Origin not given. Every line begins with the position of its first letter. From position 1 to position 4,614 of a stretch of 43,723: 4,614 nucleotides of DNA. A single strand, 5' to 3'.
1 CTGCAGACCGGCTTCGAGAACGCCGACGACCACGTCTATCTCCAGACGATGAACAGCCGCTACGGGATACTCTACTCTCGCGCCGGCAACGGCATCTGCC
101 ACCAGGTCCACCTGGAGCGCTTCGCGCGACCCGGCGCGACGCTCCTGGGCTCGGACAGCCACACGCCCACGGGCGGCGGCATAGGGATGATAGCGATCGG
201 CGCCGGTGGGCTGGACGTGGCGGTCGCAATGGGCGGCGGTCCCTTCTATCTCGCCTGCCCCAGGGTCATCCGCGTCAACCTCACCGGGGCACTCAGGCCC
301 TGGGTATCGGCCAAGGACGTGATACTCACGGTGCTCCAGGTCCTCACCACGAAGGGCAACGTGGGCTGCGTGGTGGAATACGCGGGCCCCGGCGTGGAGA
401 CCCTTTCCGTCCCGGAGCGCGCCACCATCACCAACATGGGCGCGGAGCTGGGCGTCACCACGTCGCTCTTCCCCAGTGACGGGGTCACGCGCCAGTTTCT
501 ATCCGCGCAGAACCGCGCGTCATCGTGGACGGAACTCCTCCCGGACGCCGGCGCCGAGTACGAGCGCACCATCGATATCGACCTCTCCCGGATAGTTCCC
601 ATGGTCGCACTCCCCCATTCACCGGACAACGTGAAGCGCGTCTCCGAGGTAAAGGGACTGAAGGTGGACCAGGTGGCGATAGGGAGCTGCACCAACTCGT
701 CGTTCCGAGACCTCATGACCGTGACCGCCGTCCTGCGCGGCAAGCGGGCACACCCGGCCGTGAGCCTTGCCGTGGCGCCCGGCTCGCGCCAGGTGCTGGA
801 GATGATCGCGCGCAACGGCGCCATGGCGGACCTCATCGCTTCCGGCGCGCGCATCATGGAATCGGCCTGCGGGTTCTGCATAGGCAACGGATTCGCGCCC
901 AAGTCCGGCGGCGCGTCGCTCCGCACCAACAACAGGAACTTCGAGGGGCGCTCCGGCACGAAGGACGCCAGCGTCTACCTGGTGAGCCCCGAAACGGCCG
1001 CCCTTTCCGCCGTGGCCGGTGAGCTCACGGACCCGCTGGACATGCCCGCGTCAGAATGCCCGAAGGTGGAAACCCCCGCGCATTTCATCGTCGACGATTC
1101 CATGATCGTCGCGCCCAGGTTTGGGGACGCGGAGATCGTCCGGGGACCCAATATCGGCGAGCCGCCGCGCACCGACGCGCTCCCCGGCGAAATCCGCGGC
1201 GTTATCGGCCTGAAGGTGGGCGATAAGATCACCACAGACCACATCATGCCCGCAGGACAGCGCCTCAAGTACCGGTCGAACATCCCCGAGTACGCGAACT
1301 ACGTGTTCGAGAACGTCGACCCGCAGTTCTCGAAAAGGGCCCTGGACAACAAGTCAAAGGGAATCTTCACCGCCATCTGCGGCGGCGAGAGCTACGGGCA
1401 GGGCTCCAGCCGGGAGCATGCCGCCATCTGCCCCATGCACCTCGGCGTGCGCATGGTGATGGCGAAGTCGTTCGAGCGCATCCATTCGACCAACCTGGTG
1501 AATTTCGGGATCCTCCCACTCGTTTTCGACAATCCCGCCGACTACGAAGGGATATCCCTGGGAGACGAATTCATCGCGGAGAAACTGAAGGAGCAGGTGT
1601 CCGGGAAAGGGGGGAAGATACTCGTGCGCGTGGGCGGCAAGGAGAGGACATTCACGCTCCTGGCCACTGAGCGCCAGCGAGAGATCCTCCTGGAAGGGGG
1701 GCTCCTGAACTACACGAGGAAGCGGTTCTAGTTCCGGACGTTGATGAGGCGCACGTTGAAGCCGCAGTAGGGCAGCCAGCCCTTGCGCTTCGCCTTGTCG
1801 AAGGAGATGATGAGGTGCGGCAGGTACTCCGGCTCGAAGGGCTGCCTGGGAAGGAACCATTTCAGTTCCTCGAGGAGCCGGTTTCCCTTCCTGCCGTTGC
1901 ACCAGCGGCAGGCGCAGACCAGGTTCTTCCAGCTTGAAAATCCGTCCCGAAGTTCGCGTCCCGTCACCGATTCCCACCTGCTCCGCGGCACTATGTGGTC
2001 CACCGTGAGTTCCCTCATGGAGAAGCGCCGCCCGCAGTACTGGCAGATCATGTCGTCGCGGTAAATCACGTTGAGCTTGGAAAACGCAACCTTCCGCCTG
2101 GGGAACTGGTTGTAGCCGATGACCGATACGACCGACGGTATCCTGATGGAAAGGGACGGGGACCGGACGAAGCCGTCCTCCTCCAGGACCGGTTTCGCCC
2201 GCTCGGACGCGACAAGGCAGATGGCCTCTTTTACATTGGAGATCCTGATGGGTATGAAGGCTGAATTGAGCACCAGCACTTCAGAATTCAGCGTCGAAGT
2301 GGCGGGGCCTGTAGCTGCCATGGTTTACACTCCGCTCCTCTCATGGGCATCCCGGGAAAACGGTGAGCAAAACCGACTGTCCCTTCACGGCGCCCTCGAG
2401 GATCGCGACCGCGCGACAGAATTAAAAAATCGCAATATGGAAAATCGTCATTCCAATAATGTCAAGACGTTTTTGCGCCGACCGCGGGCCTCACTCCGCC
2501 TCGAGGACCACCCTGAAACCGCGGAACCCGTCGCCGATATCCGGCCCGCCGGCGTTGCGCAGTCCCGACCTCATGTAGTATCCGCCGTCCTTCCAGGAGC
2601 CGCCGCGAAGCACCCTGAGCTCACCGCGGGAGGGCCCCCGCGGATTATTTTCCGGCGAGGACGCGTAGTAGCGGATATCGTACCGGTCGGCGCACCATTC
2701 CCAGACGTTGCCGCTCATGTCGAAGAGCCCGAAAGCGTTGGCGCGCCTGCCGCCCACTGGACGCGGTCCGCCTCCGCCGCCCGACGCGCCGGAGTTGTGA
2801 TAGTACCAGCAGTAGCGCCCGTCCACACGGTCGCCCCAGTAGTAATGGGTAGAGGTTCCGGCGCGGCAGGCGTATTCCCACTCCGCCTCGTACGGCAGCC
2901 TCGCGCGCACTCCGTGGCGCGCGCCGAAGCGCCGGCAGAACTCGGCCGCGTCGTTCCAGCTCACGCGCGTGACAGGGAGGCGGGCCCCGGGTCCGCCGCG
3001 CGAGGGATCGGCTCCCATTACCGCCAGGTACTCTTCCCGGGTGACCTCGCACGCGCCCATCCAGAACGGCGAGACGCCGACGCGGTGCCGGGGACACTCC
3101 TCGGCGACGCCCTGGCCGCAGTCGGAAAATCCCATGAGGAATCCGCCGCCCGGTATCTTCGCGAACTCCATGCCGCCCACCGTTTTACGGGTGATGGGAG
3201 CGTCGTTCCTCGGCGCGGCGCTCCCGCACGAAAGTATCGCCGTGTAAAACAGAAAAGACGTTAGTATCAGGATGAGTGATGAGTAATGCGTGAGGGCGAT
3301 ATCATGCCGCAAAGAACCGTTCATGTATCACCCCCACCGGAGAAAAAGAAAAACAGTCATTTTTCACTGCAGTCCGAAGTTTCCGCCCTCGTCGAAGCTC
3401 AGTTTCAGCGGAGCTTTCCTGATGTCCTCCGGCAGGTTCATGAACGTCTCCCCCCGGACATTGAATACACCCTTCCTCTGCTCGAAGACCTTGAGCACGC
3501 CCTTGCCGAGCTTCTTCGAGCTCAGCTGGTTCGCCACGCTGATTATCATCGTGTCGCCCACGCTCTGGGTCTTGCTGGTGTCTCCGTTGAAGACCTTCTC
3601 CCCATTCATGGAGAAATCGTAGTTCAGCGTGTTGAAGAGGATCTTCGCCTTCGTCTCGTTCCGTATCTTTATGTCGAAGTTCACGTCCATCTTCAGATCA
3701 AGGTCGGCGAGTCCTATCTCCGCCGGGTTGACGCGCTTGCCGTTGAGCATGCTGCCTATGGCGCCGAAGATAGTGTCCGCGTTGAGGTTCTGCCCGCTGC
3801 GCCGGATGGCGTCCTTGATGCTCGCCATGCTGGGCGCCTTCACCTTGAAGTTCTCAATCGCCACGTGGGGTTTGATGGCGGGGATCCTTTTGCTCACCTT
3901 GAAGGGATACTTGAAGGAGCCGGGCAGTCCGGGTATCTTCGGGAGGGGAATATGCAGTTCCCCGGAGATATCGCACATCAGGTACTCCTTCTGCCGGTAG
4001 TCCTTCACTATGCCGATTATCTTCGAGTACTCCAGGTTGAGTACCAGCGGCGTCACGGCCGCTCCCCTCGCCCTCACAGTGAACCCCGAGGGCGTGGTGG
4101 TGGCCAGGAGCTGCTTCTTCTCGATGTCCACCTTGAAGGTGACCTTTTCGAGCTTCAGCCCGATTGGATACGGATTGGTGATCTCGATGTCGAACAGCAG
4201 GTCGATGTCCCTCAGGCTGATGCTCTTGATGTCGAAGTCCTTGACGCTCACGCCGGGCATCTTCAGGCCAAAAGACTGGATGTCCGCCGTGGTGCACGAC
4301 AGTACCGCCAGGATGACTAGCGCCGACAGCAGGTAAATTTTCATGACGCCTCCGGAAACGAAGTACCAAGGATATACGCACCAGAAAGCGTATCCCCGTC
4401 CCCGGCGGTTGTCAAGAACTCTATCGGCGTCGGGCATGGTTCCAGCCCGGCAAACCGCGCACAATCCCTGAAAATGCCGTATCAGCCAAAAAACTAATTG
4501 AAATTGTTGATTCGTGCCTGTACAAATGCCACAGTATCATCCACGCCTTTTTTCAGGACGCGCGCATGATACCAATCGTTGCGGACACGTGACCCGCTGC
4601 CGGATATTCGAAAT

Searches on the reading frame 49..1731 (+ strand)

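Call 30: search_protein_families(library=pfam, proteins=[window:49-1731:+], max_evalue=0.00001)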
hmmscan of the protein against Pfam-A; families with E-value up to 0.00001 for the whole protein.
window:49-1731:+ (560 aa): 2 families
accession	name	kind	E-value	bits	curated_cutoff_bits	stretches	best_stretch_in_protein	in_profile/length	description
PF00330.25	Aconitase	-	1.8e-101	340.9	28.7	2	3-200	95-305/463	Aconitase family (aconitate hydratase)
PF00694.25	Aconitase_C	-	2.3e-21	76.9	22.8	1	423-495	58-130/131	Aconitase C-terminal domain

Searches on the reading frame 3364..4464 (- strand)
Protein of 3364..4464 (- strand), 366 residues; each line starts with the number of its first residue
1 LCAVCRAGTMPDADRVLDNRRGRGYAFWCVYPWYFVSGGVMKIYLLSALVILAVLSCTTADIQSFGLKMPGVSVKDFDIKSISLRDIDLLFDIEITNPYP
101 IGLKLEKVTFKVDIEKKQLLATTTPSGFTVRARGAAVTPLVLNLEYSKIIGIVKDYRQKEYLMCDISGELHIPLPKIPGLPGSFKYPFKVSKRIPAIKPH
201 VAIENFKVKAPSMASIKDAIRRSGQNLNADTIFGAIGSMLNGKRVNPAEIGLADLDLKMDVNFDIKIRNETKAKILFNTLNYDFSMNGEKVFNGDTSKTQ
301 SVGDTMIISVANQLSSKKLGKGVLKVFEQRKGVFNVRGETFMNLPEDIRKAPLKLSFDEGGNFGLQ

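Call 30: search_protein_families(library=pfam, proteins=[window:3364-4464:-], max_evalue=0.00001)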
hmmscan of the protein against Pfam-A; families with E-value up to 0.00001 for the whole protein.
window:3364-4464:- (366 aa): 1 family
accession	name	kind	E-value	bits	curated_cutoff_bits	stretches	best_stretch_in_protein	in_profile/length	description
PF03168.19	LEA_2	-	2.2e-10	41.3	25.4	0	93-172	2-82/98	Late embryogenesis abundant protein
